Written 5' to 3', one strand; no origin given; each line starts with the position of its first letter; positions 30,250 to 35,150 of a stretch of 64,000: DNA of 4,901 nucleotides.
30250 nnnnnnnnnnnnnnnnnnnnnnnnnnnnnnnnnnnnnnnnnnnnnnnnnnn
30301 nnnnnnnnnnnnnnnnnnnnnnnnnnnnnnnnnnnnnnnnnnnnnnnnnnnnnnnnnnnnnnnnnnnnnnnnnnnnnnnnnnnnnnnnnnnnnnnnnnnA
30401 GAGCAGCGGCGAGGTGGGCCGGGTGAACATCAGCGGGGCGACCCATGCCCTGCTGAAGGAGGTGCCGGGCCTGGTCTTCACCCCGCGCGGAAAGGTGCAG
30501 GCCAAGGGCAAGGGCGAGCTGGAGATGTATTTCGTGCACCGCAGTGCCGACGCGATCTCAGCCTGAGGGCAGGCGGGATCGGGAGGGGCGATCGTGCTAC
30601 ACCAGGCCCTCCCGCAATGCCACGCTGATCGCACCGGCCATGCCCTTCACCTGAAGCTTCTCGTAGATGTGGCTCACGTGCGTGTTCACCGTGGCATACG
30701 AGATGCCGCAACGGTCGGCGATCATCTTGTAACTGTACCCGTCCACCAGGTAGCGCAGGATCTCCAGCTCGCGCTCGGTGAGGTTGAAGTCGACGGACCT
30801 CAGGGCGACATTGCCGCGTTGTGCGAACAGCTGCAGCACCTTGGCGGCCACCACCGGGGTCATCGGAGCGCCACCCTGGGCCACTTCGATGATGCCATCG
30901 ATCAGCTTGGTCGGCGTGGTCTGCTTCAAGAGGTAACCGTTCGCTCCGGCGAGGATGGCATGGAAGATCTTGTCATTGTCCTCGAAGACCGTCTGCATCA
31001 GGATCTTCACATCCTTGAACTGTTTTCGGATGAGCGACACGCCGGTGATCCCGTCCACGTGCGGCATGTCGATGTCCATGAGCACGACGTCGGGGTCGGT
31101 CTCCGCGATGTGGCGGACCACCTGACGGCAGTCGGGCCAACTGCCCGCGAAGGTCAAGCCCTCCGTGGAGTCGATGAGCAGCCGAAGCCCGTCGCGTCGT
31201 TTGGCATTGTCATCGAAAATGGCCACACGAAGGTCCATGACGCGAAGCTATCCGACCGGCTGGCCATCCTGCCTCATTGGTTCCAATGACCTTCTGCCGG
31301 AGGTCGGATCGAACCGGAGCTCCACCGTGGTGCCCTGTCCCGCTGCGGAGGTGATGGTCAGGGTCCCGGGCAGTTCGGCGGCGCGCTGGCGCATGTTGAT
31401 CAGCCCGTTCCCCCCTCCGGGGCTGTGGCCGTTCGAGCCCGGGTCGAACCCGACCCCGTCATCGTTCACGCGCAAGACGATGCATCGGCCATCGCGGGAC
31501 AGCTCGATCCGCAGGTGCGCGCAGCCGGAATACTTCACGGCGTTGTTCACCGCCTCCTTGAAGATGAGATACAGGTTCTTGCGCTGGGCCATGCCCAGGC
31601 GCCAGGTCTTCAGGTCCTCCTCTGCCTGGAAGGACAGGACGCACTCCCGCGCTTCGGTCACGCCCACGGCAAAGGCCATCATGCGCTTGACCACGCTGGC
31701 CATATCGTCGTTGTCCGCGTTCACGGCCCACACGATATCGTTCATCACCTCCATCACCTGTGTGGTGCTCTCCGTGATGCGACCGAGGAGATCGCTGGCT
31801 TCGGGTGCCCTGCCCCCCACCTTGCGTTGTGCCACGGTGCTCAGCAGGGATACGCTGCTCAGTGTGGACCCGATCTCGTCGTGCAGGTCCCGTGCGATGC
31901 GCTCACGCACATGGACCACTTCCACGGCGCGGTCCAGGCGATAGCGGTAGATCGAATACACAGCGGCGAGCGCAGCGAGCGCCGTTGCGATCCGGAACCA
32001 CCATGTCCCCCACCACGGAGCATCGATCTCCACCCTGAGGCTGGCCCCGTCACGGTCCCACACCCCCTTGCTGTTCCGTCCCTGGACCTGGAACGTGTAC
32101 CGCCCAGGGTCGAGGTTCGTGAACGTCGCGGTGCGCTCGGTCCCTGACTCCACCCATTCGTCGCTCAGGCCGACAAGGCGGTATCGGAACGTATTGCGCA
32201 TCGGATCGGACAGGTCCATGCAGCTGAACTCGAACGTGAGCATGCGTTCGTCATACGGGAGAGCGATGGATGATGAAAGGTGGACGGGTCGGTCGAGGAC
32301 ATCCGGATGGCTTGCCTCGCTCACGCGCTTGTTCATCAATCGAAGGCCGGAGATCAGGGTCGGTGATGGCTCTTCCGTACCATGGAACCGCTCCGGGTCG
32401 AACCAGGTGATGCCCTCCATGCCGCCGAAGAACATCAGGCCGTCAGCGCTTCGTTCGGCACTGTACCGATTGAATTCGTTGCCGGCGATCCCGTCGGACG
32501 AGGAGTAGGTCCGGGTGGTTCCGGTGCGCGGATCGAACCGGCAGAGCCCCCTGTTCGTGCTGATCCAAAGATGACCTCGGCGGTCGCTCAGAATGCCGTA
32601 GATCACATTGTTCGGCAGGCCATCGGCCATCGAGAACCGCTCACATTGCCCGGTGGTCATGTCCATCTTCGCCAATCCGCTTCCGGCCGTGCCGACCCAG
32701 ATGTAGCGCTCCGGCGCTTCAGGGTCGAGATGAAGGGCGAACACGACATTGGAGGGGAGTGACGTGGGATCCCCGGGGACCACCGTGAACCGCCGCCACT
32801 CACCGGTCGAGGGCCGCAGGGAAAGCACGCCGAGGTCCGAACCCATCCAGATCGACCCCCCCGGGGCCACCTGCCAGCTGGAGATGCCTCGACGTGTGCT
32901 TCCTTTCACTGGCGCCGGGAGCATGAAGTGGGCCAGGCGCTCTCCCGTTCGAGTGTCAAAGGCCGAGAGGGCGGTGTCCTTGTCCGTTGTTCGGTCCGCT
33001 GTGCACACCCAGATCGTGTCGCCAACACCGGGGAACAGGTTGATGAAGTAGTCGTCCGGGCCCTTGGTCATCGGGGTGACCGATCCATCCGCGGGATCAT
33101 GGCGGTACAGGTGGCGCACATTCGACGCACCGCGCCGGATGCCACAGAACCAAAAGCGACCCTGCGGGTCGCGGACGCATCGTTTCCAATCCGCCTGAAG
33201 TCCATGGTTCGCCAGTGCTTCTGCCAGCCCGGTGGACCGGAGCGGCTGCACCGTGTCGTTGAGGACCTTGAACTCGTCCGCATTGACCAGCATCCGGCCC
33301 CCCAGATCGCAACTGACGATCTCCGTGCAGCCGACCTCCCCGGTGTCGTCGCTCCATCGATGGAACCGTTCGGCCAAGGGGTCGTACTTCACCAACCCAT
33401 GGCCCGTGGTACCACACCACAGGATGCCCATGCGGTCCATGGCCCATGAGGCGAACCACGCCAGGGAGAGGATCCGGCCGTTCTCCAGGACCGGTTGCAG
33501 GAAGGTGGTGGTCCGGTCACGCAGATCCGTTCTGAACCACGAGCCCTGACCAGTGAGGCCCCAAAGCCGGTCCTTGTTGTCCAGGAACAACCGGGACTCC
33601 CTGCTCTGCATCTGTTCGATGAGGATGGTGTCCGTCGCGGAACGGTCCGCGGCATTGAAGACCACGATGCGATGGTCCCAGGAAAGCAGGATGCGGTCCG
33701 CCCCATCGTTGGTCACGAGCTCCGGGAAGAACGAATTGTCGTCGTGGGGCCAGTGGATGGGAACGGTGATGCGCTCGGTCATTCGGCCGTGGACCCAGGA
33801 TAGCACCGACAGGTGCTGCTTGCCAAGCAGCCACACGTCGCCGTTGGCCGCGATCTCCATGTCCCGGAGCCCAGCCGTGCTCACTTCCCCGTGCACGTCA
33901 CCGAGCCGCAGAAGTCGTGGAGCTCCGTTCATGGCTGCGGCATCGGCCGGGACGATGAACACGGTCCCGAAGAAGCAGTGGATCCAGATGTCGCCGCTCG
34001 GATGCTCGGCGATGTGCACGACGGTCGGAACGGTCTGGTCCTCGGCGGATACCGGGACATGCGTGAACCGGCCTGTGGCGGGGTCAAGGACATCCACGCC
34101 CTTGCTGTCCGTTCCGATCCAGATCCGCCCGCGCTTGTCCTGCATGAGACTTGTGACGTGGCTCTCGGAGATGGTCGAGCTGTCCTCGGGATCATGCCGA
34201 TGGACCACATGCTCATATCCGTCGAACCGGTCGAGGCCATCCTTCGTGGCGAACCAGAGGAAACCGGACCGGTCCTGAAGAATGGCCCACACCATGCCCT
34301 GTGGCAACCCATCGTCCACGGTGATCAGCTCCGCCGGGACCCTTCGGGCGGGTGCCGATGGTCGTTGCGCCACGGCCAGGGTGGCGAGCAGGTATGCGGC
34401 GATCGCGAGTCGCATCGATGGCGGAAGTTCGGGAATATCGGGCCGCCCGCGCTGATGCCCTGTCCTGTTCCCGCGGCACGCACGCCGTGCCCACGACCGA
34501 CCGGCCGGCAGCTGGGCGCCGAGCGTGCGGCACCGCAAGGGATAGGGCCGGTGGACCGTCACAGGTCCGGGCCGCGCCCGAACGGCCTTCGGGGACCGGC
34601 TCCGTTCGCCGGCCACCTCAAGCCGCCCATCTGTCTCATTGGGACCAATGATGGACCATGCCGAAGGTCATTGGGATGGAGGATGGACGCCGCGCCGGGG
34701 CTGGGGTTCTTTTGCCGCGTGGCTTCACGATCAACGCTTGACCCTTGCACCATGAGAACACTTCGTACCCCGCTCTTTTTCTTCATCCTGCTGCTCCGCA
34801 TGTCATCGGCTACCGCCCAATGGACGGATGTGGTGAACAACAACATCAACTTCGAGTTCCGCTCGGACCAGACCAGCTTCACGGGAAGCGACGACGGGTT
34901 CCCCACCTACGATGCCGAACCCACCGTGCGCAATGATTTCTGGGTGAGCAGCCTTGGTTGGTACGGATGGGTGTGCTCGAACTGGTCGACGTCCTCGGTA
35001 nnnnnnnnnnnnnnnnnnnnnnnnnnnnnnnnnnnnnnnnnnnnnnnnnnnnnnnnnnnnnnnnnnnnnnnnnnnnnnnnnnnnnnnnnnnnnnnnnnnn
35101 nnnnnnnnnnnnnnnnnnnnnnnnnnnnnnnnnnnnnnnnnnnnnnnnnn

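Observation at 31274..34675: Two perfect 7-2-7 palindromes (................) bracket the histidine-kinase gene: candidate operator of the adjacent LuxR/NarL-type response regulator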

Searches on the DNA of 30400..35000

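Call 55: search_rna_families(source=window, start=30400, end=35000, threshold=evalue, max_evalue=1)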
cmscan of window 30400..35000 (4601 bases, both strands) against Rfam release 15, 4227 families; matches with E-value up to 1: 0.
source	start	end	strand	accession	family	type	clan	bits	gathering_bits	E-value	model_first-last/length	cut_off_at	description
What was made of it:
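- There is no Rfam match (call 55).
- Tried and rejected: No Rfam match in 30400-35000, even at E <= 1 (call 55).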

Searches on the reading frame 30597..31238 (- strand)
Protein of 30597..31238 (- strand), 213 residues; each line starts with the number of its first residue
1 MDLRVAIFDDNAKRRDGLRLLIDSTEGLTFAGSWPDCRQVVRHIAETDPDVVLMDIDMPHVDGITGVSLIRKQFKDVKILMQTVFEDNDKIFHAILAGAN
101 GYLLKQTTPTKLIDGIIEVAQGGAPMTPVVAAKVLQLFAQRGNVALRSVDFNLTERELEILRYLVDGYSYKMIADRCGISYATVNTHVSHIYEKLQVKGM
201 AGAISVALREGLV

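Call 8: search_protein_families(library=pfam, proteins=[window:30597-31238:-])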
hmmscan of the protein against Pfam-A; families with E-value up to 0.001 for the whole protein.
window:30597-31238:- (213 aa): 4 families
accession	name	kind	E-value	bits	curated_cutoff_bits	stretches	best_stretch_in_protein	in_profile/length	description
PF00072.30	Response_reg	-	1.1e-21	77.5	30.2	1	5-114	1-108/111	Response regulator receiver domain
PF00196.25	GerE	-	4e-18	65.2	23.5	1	152-207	2-57/57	Bacterial regulatory proteins, luxR family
PF08281.18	Sigma70_r4_2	-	6.2e-07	29.4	25.7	1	153-195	11-54/54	Sigma-70, region 4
PF13384.12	HTH_23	-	0.00036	20.7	24.6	0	156-185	6-35/50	Homeodomain-like domain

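Call 35: search_protein_families(library=ncbifam, proteins=[window:30597-31238:-], max_evalue=0.01)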
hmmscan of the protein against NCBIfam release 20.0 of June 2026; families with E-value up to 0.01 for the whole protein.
window:30597-31238:- (213 aa): 94 families (the best 25 are shown)
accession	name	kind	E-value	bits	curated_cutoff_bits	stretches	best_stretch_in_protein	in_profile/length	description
NF052445.1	RespRegMctR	equivalog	3e-37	128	300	1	3-212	2-204/205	two-component system response regulator MctR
NF007935.0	PRK10651.1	equivalog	2.3e-35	121.7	250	1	4-201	8-204/216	two-component system response regulator NarL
NF047785.1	respo_reg_MadR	equivalog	2e-33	115.5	300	1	4-213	2-209/209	MadR family response regulator transcription factor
NF007708.0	PRK10403.1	equivalog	3.4e-28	98.6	343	1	3-203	7-204/215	nitrate/nitrite response regulator protein NarP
NF007018.1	PRK09483.1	equivalog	5.1e-28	98.2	280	1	4-212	3-208/217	UvrY/SirA/GacA family response regulator transcription factor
NF011896.0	PRK15369.1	equivalog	1.2e-25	90.4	242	1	3-211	4-208/211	two component system response regulator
NF007403.0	PRK09935.1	equivalog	1.6e-21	76.9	271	1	5-207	6-204/210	fimbria biosynthesis transcriptional regulator FimZ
NF007419.0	PRK09958.1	equivalog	1e-19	71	251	1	6-209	4-200/204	acid-sensing system DNA-binding response regulator EvgA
NF007685.0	PRK10360.1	equivalog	3.3e-19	69.5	258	1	4-198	3-183/196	response regulator transcription factor UhpA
NF041830.1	RR_TF_ErdR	exception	7.1e-17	61.8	390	1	45-201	46-199/213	response regulator transcription factor ErdR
NF006900.1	PRK09390.1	equivalog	2e-16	60.1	255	1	4-211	6-201/203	response regulator FixJ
NF041367.1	CheY_Halo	equivalog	4.2e-15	56.1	200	1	6-117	2-111/114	chemotaxis protein CheY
NF001965.0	PRK00742.1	subfamily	8e-15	54.9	293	1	2-108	3-110/357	chemotaxis-specific protein-glutamate methyltransferase CheB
NF040749.1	tetrathio_RR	equivalog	1.4e-14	54.3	290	1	7-205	4-186/191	tetrathionate respiration response regulator TtrR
NF008098.0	PRK10840.1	equivalog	1.4e-13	50.8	235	1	3-197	4-195/216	response regulator transcription factor RcsB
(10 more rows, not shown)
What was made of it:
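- On E. coli NarL/NarP regulon proper (orthology): NCBIfam NarL scores 121.7 bits against a cut-off of 250, and NarP 98.6 against 343 (call 35).
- Closest known: Escherichia coli NarL/NarP 7-2-7 operators at class-II-like activated promoters. Different: The score against the NarL equivalog model is far below its cut-off (121.7 vs 250 bits, call 35).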

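Call 47: search_solved_structures(query=window:30600-31238:-, max_evalue=1e-10, show_alignments=0)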
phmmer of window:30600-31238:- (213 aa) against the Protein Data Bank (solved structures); distinct sequences matched with E-value up to 1e-10: 24.
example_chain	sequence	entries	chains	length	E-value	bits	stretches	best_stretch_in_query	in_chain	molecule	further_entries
5hev_A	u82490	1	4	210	1.6e-29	106.2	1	3-213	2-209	Response regulator protein VraR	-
7ve6_A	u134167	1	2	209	1.4e-27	99.8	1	1-212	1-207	Response regulator protein VraR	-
4gvp_A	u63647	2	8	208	2.8e-27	98.9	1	3-212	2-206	Response regulator protein vraR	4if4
1a04_A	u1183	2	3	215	6.7e-25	91.1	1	5-202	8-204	NITRATE/NITRITE RESPONSE REGULATOR PROTEIN NARL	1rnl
4yn8_A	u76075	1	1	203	8.6e-24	87.5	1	3-212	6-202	Response regulator ChrA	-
3c3w_A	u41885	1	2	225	1.9e-16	63.5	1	4-200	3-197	TWO COMPONENT TRANSCRIPTIONAL REGULATORY PROTEIN DEVR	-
5f64_A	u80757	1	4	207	4.4e-16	62.3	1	33-209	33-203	Positive transcription regulator EvgA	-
8zwn_A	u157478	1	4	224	5.5e-16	62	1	32-208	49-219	DNA-binding transcriptional activator EvgA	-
4ldz_A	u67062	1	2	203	6.3e-16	61.8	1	9-207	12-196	Transcriptional regulatory protein DesR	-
3cz5_A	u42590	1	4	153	5.6e-15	58.7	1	4-136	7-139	Two-component response regulator, LuxR family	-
6ekg_Y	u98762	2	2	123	1e-14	57.8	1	4-114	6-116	Chemotaxis protein CheY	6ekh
7od9_B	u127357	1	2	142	1.5e-14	57.3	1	4-114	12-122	Response regulator receiver protein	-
6eo2_A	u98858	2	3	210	1e-13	54.6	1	3-198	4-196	Transcriptional regulatory protein RcsB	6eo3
5vxn_A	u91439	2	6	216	1.1e-13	54.5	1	3-198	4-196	Transcriptional regulatory protein RcsB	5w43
5o8y_A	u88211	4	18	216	1.1e-13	54.5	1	3-198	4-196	Transcriptional regulatory protein RcsB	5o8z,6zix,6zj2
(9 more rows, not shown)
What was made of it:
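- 30597..31238 (-): NarL/LuxR-family response regulator (213 aa): REC domain with D55 plus a GerE helix-turn-helix. The recognition helix is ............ Calls 8, 35 and 47 (VraR 1.6e-29, NarL 6.7e-25).
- On NarL/FixJ-family response regulator with a 7-2-7 type operator: Full-length matches to VraR and NarL structures (call 47).
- Closest known: VraSR / LiaSR-type positively autoregulated NarL-family systems. Same: The best sequence match among solved structures (E = 1.6e-29, call 47).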
